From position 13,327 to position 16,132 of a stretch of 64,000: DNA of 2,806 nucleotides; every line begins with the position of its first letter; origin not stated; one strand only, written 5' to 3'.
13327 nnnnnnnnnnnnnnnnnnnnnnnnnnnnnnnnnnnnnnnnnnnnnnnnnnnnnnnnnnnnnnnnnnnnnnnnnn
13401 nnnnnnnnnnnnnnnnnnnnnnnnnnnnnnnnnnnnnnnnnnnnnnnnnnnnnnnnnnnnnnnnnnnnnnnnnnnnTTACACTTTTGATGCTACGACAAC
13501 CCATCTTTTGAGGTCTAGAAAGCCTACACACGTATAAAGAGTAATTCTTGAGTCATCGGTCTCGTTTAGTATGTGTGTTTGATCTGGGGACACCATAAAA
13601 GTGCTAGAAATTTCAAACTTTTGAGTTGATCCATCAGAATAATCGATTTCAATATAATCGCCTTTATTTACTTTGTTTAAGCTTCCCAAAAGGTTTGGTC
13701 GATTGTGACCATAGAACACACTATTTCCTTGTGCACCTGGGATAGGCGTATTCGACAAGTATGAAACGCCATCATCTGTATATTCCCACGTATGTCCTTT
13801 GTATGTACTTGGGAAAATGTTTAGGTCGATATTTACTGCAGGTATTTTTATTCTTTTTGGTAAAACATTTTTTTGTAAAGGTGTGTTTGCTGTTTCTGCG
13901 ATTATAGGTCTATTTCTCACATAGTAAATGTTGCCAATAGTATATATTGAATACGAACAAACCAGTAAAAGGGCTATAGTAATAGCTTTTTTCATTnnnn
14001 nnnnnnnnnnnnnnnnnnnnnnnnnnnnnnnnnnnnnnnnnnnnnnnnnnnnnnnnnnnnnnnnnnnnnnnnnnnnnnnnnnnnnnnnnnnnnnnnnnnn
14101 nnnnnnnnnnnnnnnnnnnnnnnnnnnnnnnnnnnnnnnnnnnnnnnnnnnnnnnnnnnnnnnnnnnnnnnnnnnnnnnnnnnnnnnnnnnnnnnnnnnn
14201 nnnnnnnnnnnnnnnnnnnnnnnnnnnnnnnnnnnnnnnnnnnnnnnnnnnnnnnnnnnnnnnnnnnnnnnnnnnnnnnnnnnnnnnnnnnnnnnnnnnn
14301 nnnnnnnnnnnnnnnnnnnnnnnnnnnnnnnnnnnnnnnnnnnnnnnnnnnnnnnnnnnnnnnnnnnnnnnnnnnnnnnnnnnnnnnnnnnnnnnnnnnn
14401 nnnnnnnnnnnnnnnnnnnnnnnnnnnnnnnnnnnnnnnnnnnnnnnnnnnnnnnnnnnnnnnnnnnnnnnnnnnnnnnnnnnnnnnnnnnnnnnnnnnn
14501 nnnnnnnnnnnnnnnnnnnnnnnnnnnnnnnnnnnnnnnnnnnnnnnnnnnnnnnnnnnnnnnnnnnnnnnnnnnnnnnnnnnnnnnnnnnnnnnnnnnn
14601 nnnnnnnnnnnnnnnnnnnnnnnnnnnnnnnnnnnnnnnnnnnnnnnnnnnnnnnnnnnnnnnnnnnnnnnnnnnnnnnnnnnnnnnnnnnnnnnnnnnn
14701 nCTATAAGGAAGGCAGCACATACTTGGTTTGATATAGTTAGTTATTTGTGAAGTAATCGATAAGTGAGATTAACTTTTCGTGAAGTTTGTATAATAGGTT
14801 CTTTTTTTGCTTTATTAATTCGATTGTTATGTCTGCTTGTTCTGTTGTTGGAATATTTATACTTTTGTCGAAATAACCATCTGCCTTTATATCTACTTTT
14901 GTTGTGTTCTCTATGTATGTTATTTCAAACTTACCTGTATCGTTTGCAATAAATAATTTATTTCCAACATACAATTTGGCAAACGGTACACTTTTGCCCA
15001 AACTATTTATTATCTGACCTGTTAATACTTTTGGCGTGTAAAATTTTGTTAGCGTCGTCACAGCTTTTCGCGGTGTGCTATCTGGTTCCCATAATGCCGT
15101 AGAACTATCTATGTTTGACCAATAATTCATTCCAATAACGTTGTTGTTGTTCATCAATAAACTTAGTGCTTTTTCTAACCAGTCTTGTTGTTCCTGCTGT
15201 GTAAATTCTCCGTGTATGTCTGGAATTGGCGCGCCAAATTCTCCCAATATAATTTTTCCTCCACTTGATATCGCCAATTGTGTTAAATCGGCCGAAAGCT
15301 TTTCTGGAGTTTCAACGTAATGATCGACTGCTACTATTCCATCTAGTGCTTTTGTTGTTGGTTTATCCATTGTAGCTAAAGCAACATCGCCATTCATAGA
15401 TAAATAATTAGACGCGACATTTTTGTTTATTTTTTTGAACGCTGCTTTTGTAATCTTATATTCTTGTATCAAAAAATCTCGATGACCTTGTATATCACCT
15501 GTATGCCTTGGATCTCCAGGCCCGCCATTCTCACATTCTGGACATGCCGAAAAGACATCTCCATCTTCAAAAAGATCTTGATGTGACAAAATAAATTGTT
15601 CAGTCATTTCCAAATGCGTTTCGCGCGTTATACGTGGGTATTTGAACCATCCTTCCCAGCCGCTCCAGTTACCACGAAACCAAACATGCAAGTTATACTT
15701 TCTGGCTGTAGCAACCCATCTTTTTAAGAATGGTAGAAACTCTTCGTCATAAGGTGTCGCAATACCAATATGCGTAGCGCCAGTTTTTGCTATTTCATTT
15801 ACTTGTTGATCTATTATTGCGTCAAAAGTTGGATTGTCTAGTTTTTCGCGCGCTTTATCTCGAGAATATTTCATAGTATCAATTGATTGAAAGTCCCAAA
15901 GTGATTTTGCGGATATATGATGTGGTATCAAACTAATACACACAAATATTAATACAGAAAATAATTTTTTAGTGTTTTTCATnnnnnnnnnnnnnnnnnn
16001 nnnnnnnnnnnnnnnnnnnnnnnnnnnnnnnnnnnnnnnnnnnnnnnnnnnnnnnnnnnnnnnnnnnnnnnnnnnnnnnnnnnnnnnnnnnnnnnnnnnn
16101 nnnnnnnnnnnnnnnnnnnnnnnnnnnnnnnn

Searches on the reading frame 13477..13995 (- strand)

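Call 31: search_protein_families(library=pfam, proteins=[window:13477-13995:-], max_evalue=0.001)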
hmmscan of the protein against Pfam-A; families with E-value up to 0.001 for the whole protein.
window:13477-13995:- (172 aa): 1 family
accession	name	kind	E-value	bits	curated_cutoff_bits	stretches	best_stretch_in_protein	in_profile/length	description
PF04203.18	Sortase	-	2.8e-23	82.5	26.6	1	49-172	1-125/125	Sortase domain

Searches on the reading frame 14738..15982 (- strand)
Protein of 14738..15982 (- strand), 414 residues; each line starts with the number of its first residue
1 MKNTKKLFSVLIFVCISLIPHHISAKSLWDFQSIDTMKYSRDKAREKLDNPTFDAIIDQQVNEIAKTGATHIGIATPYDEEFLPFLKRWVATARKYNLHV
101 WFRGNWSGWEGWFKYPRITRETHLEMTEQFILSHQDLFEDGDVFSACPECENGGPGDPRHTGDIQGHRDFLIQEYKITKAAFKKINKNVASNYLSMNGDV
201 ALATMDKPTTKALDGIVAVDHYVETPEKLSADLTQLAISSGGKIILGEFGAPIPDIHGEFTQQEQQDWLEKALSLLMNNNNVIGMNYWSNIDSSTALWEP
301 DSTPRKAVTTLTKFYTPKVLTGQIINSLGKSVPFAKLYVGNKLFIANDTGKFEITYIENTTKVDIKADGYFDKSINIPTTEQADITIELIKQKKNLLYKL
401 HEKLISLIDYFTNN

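Call 31: search_protein_families(library=pfam, proteins=[window:14738-15982:-], max_evalue=0.001)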
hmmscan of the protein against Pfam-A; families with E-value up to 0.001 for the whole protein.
window:14738-15982:- (414 aa): 1 family
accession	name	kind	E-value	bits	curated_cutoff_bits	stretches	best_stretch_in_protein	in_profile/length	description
PF13715.12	CarbopepD_reg_2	-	0.00038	20.9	32.2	1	320-395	1-82/88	CarboxypepD_reg-like domain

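Call 56: search_solved_structures(query=A6, max_evalue=1)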
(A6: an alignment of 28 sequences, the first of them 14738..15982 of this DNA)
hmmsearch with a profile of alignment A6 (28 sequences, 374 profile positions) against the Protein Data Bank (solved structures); distinct sequences matched with E-value up to 1: 6.
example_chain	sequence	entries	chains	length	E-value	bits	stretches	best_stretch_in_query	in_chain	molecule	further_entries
9hfj_A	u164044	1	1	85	0.00043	22.7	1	295-367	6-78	SusC homolog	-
5xrw_C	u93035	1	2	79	0.19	14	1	178-241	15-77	FliY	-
4wi0_B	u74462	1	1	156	0.34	13.1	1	289-360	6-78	Cellulosomal scaffoldin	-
4u3s_B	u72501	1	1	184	0.41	12.9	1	287-360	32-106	Cellulosomal scaffoldin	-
1uwy_A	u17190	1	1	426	0.42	12.8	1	288-361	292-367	CARBOXYPEPTIDASE M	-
6ncy_A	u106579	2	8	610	0.47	12.7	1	215-283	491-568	Beta-glucuronidase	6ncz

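Call 59: search_protein_families(library=pfam, alignment_id=A6, max_evalue=0.1)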
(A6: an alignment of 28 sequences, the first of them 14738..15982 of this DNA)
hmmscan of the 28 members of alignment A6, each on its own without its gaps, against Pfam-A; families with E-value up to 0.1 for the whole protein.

A. member 1, window:14738-15982:- (414 aa): 1 family
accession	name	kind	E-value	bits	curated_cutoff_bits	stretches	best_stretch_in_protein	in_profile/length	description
PF13715.12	CarbopepD_reg_2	-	0.00038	20.9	32.2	1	320-395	1-82/88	CarboxypepD_reg-like domain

B. families by the number of members that match (of 28 scanned): 9 families
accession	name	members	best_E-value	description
PF13620.12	CarboxypepD_reg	19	1.2e-10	Carboxypeptidase regulatory-like domain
PF13715.12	CarbopepD_reg_2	11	1e-08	CarboxypepD_reg-like domain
PF16371.11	MetallophosN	5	8e-06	N terminal of Calcineurin-like phosphoesterase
PF15976.11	CooC_C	3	0.00029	CS1-pili formation C-terminal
PF11790.14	Glyco_hydro_cc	2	0.0035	Glycosyl hydrolase catalytic core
PF16373.10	DUF4985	2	0.029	Domain of unknown function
PF20598.4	DUF6795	1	0.056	Domain of unknown function (DUF6795)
PF02369.22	Big_1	1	0.062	Bacterial Ig-like domain (group 1)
PF25020.1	TTR_TEN1-4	1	0.086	Teneurin TTR-like domain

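Call 62: search_protein_families(library=ncbifam, proteins=[window:14738-15982:-], max_evalue=0.001)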
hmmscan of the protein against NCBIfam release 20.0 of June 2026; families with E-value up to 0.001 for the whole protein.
window:14738-15982:- (414 aa): 0 families
